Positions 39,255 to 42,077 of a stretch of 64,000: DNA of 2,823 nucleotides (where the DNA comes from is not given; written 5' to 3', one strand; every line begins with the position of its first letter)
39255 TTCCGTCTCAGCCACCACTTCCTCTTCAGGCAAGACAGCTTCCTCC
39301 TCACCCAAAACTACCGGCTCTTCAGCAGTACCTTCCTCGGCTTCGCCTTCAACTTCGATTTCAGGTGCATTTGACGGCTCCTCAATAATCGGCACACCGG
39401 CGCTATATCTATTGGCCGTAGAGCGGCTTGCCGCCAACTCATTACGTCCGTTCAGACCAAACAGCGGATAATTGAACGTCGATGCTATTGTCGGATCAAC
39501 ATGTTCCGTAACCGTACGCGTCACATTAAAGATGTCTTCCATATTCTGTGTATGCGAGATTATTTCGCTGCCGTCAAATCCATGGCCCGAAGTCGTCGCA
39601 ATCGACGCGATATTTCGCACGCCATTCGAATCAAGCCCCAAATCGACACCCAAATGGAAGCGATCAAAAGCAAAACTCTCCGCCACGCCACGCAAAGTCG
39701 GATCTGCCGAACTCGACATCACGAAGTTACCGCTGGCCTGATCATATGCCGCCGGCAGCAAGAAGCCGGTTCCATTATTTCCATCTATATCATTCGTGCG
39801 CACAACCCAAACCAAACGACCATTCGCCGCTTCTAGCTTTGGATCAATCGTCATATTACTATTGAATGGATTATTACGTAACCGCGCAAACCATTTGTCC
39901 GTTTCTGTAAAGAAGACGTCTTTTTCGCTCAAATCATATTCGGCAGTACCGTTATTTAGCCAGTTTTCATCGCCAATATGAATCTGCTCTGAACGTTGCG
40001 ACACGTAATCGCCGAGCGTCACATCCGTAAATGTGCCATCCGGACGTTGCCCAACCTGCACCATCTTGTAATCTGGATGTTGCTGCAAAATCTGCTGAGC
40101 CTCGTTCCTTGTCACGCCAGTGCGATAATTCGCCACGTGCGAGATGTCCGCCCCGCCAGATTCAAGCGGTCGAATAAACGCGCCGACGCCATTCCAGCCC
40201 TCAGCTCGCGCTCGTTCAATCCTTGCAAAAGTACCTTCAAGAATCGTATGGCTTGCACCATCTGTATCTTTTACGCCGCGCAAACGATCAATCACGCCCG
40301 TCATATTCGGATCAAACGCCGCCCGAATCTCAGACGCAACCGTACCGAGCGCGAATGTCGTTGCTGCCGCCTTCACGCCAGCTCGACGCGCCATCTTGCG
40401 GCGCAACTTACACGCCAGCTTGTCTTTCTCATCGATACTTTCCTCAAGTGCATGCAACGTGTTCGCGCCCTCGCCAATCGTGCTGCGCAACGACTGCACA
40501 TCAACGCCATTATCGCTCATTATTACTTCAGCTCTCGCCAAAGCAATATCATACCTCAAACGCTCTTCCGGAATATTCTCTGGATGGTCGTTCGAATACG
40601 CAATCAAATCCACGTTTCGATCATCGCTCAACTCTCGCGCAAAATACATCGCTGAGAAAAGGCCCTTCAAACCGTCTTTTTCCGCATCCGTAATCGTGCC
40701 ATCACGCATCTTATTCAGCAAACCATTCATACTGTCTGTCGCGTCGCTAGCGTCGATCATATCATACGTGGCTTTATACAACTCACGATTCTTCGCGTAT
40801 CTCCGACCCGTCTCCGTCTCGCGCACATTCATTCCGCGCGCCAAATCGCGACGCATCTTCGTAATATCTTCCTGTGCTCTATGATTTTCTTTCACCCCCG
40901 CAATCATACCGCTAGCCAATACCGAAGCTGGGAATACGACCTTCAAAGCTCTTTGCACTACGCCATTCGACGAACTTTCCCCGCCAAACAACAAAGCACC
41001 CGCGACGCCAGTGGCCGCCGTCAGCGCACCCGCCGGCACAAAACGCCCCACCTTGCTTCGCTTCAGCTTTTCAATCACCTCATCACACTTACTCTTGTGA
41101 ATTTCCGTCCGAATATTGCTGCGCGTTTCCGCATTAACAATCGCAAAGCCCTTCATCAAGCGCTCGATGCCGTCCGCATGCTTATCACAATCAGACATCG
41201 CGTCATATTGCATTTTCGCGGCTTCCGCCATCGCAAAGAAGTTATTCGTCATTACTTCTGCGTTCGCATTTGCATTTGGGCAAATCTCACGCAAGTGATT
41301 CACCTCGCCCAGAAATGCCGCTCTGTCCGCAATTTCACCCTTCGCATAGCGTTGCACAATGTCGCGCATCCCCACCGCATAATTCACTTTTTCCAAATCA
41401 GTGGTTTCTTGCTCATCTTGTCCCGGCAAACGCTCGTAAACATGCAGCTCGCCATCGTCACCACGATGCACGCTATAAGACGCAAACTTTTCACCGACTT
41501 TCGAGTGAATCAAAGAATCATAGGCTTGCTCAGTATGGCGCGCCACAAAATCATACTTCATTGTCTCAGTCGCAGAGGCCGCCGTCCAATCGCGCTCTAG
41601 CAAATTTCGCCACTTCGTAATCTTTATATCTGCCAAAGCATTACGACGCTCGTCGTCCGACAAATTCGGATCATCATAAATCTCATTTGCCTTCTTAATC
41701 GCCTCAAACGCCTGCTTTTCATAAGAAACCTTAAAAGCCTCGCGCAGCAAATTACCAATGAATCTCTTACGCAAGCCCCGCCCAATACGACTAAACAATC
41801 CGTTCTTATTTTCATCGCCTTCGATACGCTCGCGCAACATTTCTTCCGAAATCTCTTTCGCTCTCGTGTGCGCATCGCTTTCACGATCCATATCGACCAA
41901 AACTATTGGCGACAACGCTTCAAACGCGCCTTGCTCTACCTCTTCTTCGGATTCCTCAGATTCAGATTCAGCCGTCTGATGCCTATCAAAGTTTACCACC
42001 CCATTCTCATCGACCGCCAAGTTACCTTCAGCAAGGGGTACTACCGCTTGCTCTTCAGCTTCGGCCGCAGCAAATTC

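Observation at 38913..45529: Three-gene orphan operon (112 aa, 722 aa, 1358 aa): best candidate for an undescribed system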

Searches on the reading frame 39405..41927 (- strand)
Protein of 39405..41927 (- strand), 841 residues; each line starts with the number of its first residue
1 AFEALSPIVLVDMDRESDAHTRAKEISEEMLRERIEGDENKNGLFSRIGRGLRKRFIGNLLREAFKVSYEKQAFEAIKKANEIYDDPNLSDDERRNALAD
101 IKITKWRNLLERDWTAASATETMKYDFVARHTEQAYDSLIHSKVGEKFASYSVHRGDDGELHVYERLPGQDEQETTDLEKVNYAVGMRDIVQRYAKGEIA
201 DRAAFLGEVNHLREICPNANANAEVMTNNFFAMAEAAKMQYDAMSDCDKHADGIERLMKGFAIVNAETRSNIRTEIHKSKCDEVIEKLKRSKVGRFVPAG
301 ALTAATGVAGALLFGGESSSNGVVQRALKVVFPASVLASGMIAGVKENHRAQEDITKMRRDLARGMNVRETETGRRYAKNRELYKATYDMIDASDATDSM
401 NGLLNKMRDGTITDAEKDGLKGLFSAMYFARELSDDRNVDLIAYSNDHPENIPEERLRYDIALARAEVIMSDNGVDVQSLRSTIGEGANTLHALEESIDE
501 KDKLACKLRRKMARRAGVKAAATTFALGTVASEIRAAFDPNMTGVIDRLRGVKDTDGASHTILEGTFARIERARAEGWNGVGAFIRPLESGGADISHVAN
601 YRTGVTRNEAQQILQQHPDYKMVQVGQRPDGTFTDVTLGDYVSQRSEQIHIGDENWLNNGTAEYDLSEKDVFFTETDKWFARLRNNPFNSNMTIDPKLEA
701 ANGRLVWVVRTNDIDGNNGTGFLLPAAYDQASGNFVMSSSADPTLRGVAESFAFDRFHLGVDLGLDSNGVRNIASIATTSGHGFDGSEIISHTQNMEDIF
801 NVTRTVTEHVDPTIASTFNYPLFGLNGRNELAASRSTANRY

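Call 37: search_solved_structures(query=A1, max_evalue=10)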
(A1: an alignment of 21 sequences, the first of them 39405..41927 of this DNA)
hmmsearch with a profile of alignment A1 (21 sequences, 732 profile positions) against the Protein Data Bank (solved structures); distinct sequences matched with E-value up to 10: 6.
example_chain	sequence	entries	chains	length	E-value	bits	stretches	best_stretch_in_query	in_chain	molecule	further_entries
6xsz_A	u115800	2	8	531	0.016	16.5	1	535-623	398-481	ZmpC Glycopeptidase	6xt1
1t7l_A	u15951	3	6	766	0.11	13.7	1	129-164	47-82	5-methyltetrahydropteroyltriglutamate--homocysteine methyltransferase | 5-methyltetrahydropteroyltriglutamate-homocysteine methyltransferase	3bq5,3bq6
1xdj_A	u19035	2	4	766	0.14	13.3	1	129-164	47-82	5-methyltetrahydropteroyltriglutamate--homocysteine methyltransferase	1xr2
1xpg_A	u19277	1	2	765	0.15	13.3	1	129-164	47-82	5-methyltetrahydropteroyltriglutamate--homocysteine methyltransferase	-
6mg1_A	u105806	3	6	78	0.72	11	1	362-427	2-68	CCAAT/enhancer-binding protein beta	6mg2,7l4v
3ndy_E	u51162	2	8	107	1.1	10.5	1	551-628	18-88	Endoglucanase D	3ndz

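Call 38: find_homologous_proteins(query=A1, max_evalue=0.00001)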
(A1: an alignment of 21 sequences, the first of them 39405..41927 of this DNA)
Query A1 (21 sequences) (841 aa, profile of the alignment): 2 proteins with E <= 0.00001 among 8000 candidates.
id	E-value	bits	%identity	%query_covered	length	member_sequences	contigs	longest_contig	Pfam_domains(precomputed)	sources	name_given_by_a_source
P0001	3.1e-197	675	98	96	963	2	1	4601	-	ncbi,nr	ncbi:hypothetical protein IJ847_01565, partial [Candidatus Saccharibacteria bacterium]|nr:hypothetic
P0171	2.0e-103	365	24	65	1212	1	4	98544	-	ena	-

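Call 63: predict_structure(alignment_id=A4)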
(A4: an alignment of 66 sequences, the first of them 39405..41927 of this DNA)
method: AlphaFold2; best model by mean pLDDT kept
length: 841 residues; sequences in the alignment: 66
mean_pLDDT: 81.5   pTM: 0.67
mean pLDDT of the five models: 81.5, 79.1, 78.7, 78.1, 77.8
residues with pLDDT >= 90: 372; 70-90: 307; 50-70: 90; < 50: 72
segments of 3 or more residues with pLDDT < 50: 309-333, 577-596, 791-793, 809-823, 839-841
pLDDT, mean of each block of 10 residues (from residue 1): 82 95 91 84 85 85 90 93 84 88 72 84 94 90 95 96 95 96 97 97 94 92 89 94 83 89 96 84 78 72 54 38 39 57 83 92 87 75 92 96 97 96 93 93 88 95 96 94 67 82 92 85 71 73 79 77 69 54 44 47 80 86 76 67 88 79 56 83 87 93 94 80 94 89 83 91 94 94 74 65 62 40 60 64 33
secondary structure, 60 per line:
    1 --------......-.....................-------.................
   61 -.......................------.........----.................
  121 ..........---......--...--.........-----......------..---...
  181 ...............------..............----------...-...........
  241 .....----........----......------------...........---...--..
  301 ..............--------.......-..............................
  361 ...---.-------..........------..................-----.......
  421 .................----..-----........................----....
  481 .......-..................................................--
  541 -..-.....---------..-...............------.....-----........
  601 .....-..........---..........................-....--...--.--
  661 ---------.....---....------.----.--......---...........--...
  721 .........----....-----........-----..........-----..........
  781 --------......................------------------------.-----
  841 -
elements in order (helices of 4 or more, strands of 3 or more residues): E9-14 H16-36 H44-60 H62-84 H91-99 H104-130 H134-139 E147-155 E161-166 H178-195 H202-215 E226-228 H230-245 H250-257 E262-267 H280-290 H299-314 H323-329 H331-363 H375-384 H393-408 H414-437 H449-472 H477-487 H489-538 H545-549 H562-576 E583-587 E593-605 H607-616 E620-637 H638-645 E647-650 E670-674 E678-681 H696-701 E705-715 E718-729 E734-737 H743-750 E756-765 E771-780 E789-810

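Call 66: fold_search(model_id=the predicted structure, library=pdb)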
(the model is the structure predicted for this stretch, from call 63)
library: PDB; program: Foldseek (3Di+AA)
matches with E <= 10: 204; with E <= 0.001: 0
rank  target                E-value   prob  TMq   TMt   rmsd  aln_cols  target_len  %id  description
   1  8cgp_B                2.3e-01  0.06  0.06  0.06  31.3       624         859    9  Insulin regulated aminopeptidase (IRAP) in complex with an allosteric aryl sulfonamide inhibitor (released 2024-01-31)
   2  8afz_B                2.4e-01  0.06  0.05  0.10  33.0       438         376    9  Architecture of the ESCPE-1 membrane coat (released 2023-06-21)
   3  2z6g                  3.8e-01  0.06  0.08  0.10  32.5       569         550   11  Crystal Structure of a Full-Length Zebrafish Beta-Catenin (released 2008-02-12)
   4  5mj6_B                5.0e-01  0.04  0.06  0.06  31.6       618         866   10  Ligand-induced conformational change of Insulin-regulated aminopeptidase: insights on catalytic mechanism and active s (released 2017-04-05)
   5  9a3b_MODEL_1_A        7.1e-01  0.05  0.08  0.11  24.6       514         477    9  Model of E. coli PtsG by in-cell photo-crosslinking MS and deep learning (released 2023-02-24)
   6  1tr2_B                9.4e-01  0.04  0.08  0.07  26.9       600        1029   10  Crystal structure of human full-length vinculin (residues 1-1066) (released 2005-11-15)
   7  7zyf_B                1.1e+00  0.02  0.06  0.06  31.4       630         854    9  Insulin regulated aminopeptidase (IRAP) in complex with a nanomolar alpha hydroxy beta amino acid based inhibitor. (released 2022-07-20)
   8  6vr4_A                1.1e+00  0.02  0.06  0.03  28.5       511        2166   10  Virion-packaged DNA-dependent RNA polymerase of crAss-like phage phi14:2 (released 2020-07-29)
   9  5ng5_C                1.2e+00  0.03  0.08  0.13  34.7       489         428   10  multi-drug efflux; membrane transport; RND superfamily; Drug resistance (released 2017-04-19)
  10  4c0e_A                1.4e+00  0.02  0.06  0.08  32.0       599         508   10  Structure of the NOT1 superfamily homology domain from Chaetomium thermophilum (released 2013-10-09)
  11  5i5s_A                1.5e+00  0.13  0.04  0.07  15.6        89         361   16  X-RAY CRYSTAL STRUCTURE AT 2.06A RESOLUTION OF HUMAN MITOCHONDRIAL BRANCHED CHAIN AMINOTRANSFERASE (BCATM) COMPLEXED W (released 2016-03-23)
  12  7x1w_A                1.6e+00  0.04  0.06  0.08  31.4       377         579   11  Cryo-EM structure of human ABCD1 E630Q in the presence of ATP in inward-facing state (released 2023-03-22)
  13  6wkd_A                1.8e+00  0.04  0.06  0.13  20.8       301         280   11  Crystal structure of pentalenene synthase complexed with 12,13-difluorofarnesyl diphosphate (released 2020-08-26)
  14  8ga6                  1.8e+00  0.03  0.08  0.12  27.5       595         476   13  Geometrically programmable nanomaterial construction using regularized protein building blocks (released 2024-03-13)
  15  9jyy_G                1.8e+00  0.02  0.06  0.07  45.1       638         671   11  core proteins of mature T7 (released 2024-12-11)
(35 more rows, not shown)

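Call 76: search_protein_families(library=pfam, alignment_id=A1, max_evalue=0.1)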
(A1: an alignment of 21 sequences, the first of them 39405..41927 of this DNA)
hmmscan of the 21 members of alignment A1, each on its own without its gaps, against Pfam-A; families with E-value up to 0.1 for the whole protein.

A. member 1, window:39405-41927:- (841 aa): 0 families

B. families by the number of members that match (of 21 scanned): 15 families
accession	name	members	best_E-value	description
PF22813.1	TcaA_2nd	2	0.029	TcaA protein second domain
PF05120.17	GvpG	1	0.0013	Gas vesicle protein G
PF17573.8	GA-like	1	0.0083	GA-like domain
PF09920.14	DUF2150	1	0.01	Uncharacterized protein conserved in archaea (DUF2150)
PF25034.1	Spectrin_SYNE1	1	0.011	Nesprin-1, spectrin repeats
PF18582.6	HZS_alpha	1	0.025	Hydrazine synthase alpha subunit middle domain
PF09851.14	SHOCT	1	0.029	Short C-terminal domain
PF12701.13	LSM14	1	0.03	Scd6-like Sm domain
PF02601.20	Exonuc_VII_L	1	0.033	Exonuclease VII, large subunit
PF11166.13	DUF2951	1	0.05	Protein of unknown function (DUF2951)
PF17930.7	LpxI_N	1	0.06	LpxI N-terminal domain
PF15533.11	Ntox33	1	0.063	Bacterial toxin 33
PF07262.16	CdiI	1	0.065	CDI immunity protein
PF23202.1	PAH_ZNF598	1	0.073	ZNF598 PAH domain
PF22652.1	DUF7006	1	0.074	Family of unknown function (DUF7006)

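Call 98: fold_search(model_id=the predicted structure, library=viral)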
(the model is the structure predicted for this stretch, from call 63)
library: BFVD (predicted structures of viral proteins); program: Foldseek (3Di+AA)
matches with E <= 10: 440; with E <= 0.001: 0
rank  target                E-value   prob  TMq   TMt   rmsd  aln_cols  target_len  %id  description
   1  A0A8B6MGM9            6.3e-03  0.20  0.08  0.08  40.1       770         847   10  (no name in the UniProt tables at hand)
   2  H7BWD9                5.9e-02  0.13  0.08  0.12  41.8       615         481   12  (no name in the UniProt tables at hand)
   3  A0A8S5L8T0            1.0e-01  0.06  0.06  0.06  52.7       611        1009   12  Tail tape measure protein [Myoviridae sp. ctuYn2]
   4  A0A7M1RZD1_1          1.8e-01  0.06  0.07  0.05  60.5       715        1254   11  Uncharacterized protein [uncultured phage cr127_1]
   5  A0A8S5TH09            2.0e-01  0.07  0.07  0.08  44.6       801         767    9  Uncharacterized protein [Myoviridae sp. ctIty1]
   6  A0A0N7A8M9            2.5e-01  0.21  0.07  0.17  20.5       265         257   16  (no name in the UniProt tables at hand)
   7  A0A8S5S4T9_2          2.5e-01  0.04  0.05  0.06  36.1       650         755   11  Minor tail protein [Siphoviridae sp. ctiV651]
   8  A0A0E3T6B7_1          2.5e-01  0.04  0.08  0.06  36.7       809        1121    9  Tape measure protein [Bacillus phage Stills]
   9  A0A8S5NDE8            2.9e-01  0.07  0.09  0.07  37.1       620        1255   10  Tail tape measure protein [Myoviridae sp. ct9MV2]
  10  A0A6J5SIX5            3.0e-01  0.05  0.06  0.10  40.5       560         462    9  Uncharacterized protein [uncultured Caudovirales phage]
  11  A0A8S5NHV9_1          3.6e-01  0.03  0.07  0.07  34.9      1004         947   10  Crystallin beta/gamma motif-containing protein (Fragment) [Siphoviridae sp. ctRg81]
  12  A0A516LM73            4.0e-01  0.05  0.07  0.08  32.2       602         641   11  (no name in the UniProt tables at hand)
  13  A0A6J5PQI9            4.0e-01  0.03  0.07  0.07  39.7       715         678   14  Uncharacterized protein [uncultured Caudovirales phage]
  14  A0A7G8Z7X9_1          4.2e-01  0.08  0.10  0.09  29.8       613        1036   12  (no name in the UniProt tables at hand)
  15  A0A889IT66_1          5.5e-01  0.12  0.08  0.08  22.2       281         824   16  (no name in the UniProt tables at hand)
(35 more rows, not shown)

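Call 112: search_dna_similar(query=window:39405-41927:-, collection=phages, mode=protein, max_evalue=0.001, max_rows=10)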
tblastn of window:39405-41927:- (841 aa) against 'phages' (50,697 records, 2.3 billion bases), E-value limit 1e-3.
No match.
